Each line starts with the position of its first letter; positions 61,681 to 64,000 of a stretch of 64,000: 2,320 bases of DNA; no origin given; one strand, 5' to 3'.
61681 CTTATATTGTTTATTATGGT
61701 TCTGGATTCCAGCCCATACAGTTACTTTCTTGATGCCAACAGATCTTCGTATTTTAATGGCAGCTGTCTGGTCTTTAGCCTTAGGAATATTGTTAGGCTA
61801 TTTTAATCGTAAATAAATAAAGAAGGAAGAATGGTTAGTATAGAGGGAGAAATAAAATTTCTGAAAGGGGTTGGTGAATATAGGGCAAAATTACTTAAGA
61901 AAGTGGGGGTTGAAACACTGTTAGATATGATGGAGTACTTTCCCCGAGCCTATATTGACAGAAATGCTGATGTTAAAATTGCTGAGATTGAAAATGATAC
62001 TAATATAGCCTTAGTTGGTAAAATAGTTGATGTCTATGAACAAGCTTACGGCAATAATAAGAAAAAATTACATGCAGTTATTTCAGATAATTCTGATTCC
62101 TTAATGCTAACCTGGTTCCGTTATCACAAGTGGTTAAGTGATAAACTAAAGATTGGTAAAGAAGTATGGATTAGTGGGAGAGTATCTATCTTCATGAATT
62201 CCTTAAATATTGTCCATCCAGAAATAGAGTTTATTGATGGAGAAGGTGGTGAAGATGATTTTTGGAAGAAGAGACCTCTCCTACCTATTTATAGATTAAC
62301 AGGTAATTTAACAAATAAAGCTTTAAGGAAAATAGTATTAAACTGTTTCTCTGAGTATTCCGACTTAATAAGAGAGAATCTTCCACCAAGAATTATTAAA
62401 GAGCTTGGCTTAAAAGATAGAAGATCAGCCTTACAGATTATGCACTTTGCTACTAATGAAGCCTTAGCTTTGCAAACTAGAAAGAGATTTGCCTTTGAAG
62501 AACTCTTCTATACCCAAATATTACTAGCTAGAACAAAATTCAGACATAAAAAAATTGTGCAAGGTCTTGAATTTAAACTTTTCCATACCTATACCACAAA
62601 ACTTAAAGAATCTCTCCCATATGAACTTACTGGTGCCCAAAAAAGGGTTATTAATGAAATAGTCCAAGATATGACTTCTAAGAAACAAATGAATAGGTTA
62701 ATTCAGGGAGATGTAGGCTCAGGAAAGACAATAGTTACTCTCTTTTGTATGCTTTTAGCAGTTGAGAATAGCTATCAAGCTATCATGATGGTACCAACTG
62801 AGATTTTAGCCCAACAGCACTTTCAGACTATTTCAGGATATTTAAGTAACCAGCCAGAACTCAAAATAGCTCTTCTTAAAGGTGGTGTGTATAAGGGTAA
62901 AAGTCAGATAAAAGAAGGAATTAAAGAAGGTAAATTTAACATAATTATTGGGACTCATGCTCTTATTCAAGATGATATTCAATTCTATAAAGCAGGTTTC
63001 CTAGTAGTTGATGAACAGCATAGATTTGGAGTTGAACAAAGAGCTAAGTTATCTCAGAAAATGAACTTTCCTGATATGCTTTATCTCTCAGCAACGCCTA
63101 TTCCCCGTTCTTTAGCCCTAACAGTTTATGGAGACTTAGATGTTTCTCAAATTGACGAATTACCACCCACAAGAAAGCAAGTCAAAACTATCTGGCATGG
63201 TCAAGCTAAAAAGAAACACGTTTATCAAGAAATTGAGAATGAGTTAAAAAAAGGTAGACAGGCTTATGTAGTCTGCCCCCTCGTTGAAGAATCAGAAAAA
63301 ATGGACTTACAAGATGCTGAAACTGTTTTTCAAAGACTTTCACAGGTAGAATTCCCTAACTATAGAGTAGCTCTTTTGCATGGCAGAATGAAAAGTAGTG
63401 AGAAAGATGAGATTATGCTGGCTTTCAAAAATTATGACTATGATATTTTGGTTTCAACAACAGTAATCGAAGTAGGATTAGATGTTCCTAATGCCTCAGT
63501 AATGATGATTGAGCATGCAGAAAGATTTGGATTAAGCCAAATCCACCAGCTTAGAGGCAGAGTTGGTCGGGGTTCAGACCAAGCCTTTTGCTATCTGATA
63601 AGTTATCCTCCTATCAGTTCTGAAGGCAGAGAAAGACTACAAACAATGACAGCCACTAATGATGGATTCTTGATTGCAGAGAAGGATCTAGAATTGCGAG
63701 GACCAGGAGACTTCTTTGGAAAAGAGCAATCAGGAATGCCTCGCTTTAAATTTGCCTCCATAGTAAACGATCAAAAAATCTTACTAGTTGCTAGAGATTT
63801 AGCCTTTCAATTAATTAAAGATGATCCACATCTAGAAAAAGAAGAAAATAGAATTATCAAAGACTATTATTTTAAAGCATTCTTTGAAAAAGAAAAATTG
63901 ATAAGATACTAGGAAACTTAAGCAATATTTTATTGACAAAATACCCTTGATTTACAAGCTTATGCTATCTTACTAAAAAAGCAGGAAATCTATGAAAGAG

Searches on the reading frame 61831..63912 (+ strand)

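Call 95: search_protein_families(library=pfam, proteins=[window:61831-63912:+], max_evalue=0.001)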
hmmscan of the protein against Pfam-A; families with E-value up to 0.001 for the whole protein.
window:61831-63912:+ (693 aa): 8 families
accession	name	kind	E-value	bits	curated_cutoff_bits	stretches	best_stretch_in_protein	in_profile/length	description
PF17191.10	RecG_wedge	-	2.6e-33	115.4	23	1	7-171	1-157/162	RecG wedge domain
PF00270.35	DEAD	-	5.3e-25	88.5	26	1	269-427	3-163/167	DEAD/DEAH box helicase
PF00271.37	Helicase_C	-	2.2e-23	83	23.5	1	461-580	3-108/110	Helicase conserved C-terminal domain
PF19833.4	RecG_dom3_C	-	1.3e-17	64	26.8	1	609-677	1-70/87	ATP-dependent DNA helicase RecG, domain 3, C-terminal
PF04851.21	ResIII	-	1.4e-15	58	22.5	1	265-423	3-162/164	Type III restriction enzyme, res subunit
PF00176.29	SNF2-rel_dom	-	1.9e-09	37.5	24.9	1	282-428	13-168/290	SNF2-related domain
PF01336.31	tRNA_anti-codon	-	7.1e-07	29.5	27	1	61-134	3-74/75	OB-fold nucleic acid binding domain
PF22590.2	Cas3-like_C_2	-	1e-05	26.2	27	1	494-581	13-104/106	CRISPR-associated nuclease/helicase Cas3, C-terminal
